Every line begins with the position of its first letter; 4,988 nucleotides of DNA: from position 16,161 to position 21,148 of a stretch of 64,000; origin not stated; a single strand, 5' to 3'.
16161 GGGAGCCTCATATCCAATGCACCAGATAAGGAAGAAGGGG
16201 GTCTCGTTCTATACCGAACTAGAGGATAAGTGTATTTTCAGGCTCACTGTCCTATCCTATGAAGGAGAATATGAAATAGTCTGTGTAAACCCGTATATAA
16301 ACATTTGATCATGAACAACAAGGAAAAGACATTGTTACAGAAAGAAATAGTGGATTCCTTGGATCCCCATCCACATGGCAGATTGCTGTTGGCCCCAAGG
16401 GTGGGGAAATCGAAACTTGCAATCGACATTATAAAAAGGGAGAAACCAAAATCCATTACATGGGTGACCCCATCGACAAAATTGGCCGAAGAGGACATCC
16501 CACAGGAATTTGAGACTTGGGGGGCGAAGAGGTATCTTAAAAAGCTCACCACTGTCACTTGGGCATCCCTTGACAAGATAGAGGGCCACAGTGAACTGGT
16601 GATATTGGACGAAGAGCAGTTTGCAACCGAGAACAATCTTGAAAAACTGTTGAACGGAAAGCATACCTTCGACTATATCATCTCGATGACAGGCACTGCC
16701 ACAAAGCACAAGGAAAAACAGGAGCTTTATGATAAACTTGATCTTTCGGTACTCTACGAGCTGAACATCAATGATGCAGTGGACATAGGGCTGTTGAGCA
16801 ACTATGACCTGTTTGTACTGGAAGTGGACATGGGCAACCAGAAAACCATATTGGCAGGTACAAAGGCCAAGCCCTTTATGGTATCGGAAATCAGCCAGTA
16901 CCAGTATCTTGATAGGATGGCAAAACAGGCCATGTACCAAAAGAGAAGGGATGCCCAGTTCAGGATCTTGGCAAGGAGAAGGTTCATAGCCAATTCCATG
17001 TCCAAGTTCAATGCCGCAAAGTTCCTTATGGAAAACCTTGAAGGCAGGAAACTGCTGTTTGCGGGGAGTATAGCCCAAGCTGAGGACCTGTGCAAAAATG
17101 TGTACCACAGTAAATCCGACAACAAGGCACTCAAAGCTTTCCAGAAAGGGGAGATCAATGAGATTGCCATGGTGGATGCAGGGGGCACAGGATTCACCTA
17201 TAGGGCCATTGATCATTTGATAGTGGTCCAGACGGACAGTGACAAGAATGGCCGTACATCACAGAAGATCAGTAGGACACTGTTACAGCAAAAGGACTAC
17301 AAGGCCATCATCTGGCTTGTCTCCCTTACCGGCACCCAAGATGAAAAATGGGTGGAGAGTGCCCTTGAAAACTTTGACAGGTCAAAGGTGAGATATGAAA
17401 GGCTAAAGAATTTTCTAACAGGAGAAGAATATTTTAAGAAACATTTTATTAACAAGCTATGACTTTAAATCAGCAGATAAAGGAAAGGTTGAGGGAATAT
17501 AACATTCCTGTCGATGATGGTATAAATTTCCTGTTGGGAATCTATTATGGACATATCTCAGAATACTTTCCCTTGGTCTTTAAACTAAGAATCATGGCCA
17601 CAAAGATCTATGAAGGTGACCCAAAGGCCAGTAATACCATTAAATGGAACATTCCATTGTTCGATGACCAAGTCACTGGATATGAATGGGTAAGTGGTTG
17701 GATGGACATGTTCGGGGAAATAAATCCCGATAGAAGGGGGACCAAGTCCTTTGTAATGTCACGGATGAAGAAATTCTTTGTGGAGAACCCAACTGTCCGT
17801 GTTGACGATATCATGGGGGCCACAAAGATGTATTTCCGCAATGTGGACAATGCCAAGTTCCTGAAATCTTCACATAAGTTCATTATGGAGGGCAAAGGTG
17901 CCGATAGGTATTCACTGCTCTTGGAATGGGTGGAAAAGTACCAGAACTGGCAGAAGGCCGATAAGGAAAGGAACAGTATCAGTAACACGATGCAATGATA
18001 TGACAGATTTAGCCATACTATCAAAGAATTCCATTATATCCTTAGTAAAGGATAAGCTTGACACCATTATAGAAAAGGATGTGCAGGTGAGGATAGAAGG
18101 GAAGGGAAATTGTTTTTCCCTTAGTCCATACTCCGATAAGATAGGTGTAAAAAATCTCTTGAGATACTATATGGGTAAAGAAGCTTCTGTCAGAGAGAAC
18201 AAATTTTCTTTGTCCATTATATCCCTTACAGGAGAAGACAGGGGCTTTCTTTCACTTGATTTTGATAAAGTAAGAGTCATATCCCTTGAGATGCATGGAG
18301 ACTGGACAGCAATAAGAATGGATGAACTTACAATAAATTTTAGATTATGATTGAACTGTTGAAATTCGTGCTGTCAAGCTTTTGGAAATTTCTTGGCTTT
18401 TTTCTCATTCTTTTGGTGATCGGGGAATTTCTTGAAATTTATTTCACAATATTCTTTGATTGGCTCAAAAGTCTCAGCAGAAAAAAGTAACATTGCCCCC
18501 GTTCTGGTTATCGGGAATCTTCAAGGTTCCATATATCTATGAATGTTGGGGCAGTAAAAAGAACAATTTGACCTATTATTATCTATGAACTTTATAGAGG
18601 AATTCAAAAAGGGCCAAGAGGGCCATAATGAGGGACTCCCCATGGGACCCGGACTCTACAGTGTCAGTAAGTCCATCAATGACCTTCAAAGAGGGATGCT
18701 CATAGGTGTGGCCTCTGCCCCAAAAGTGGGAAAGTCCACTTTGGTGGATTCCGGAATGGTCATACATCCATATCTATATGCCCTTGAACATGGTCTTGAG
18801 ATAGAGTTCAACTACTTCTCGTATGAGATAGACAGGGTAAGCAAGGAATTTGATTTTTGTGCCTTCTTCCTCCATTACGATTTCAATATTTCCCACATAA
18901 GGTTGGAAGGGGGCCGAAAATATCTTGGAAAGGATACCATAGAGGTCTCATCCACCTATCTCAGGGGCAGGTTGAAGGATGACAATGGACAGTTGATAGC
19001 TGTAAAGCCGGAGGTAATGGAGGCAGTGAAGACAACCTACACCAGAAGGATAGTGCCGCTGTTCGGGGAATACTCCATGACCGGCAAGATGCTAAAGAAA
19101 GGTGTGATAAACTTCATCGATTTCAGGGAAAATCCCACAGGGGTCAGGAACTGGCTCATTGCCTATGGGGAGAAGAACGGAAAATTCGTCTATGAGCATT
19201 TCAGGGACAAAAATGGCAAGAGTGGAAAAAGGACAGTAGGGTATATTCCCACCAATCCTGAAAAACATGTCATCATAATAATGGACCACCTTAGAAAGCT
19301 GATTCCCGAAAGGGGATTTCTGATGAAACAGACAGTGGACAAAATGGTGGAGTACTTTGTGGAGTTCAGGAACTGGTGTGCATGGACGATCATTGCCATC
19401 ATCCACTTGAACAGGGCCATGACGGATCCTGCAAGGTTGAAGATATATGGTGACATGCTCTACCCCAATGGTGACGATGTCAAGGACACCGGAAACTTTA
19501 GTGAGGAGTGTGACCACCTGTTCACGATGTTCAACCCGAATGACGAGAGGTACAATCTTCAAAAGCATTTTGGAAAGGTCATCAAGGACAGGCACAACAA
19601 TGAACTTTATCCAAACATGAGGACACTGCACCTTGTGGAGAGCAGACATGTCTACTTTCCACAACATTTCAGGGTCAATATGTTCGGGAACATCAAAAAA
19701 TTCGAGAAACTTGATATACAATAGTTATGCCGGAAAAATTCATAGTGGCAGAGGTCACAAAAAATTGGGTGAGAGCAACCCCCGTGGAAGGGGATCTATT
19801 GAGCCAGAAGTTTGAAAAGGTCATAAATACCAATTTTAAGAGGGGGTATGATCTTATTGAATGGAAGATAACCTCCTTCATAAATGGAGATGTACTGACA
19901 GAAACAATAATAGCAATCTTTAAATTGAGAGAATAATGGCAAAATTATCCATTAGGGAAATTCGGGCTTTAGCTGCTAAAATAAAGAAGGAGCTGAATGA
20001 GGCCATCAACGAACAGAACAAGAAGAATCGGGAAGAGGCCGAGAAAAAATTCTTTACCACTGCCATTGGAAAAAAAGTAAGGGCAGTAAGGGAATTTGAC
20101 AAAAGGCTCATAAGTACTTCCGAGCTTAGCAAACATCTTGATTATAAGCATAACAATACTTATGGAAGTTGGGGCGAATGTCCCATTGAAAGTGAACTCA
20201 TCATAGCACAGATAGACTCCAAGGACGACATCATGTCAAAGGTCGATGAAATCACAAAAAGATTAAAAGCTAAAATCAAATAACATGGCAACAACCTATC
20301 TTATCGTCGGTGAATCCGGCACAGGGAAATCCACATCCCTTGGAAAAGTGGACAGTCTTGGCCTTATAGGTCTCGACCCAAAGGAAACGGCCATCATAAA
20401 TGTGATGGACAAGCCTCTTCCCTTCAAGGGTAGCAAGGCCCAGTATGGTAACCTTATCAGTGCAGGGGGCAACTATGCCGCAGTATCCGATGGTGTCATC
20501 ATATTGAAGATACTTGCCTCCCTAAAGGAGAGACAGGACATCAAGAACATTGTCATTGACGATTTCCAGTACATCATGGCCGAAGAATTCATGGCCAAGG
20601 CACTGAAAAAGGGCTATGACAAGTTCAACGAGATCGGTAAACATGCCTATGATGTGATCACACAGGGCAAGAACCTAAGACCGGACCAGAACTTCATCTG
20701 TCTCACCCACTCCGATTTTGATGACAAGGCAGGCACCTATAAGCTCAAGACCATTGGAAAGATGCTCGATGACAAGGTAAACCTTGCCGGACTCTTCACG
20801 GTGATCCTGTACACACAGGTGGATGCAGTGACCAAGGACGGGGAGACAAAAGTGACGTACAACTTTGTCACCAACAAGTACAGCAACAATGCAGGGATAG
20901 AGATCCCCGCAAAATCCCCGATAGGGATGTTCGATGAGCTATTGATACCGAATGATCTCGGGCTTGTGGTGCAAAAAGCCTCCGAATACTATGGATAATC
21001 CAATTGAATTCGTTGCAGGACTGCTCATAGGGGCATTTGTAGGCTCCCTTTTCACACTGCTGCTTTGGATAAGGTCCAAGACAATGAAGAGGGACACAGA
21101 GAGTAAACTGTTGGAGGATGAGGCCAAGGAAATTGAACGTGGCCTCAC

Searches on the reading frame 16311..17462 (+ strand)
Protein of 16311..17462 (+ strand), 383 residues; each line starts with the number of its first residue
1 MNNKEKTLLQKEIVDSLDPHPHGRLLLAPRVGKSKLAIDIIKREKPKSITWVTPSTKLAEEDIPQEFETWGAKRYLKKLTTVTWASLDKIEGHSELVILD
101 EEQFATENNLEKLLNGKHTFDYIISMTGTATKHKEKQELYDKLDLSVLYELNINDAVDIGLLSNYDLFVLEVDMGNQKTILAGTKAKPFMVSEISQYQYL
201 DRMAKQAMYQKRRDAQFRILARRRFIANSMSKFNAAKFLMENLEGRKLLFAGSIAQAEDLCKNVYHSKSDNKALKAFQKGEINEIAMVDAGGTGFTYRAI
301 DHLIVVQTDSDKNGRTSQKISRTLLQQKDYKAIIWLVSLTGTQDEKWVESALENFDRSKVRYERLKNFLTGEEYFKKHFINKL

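Call 36: search_protein_families(library=phrogs, proteins=[window:16311-17462:+], max_evalue=0.00001)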
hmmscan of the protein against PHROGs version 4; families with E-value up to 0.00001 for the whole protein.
window:16311-17462:+ (383 aa): 0 families

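Call 65: search_protein_families(library=pfam, proteins=[window:16311-17462:+], max_evalue=0.1)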
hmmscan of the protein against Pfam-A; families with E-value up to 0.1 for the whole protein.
window:16311-17462:+ (383 aa): 1 family
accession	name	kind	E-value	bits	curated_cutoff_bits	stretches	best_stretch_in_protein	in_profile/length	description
PF00271.37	Helicase_C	-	0.0087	16.7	23.5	1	268-323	52-106/110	Helicase conserved C-terminal domain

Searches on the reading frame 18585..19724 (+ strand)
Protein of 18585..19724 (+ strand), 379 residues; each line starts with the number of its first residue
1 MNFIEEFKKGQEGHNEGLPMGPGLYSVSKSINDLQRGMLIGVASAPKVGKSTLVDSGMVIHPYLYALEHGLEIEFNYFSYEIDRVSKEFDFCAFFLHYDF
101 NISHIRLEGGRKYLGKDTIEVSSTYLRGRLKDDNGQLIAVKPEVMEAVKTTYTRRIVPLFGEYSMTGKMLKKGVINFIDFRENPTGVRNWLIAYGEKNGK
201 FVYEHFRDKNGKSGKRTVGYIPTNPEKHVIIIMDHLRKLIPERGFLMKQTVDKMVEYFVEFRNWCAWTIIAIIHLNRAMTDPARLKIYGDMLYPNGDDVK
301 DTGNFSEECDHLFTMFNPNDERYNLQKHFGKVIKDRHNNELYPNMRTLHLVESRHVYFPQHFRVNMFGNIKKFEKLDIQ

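Call 36: search_protein_families(library=phrogs, proteins=[window:18585-19724:+], max_evalue=0.00001)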
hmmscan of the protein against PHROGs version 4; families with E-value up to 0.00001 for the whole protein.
window:18585-19724:+ (379 aa): 1 family
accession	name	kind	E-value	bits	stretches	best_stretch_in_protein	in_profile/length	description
phrog_15558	-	unknown function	1.8e-149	499.3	2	72-378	96-402/403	-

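Call 65: search_protein_families(library=pfam, proteins=[window:18585-19724:+], max_evalue=0.1)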
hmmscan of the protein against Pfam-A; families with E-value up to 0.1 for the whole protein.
window:18585-19724:+ (379 aa): 1 family
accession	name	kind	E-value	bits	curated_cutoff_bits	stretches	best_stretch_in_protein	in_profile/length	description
PF03796.21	DnaB_C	-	0.035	13.9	27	0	23-56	5-38/255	DnaB-like helicase C terminal domain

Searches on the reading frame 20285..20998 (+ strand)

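Call 36: search_protein_families(library=phrogs, proteins=[window:20285-20998:+], max_evalue=0.00001)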
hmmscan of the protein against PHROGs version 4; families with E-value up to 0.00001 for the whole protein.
window:20285-20998:+ (237 aa): 2 families
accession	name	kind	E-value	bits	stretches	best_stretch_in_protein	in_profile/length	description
phrog_2872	-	DNA, RNA and nucleotide metabolism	1.8e-55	188.9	1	1-237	1-212/219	Sak4-like ssDNA annealing protein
phrog_124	-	DNA, RNA and nucleotide metabolism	1.1e-08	35.9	1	3-236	44-261/382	Sak4-like ssDNA annealing protein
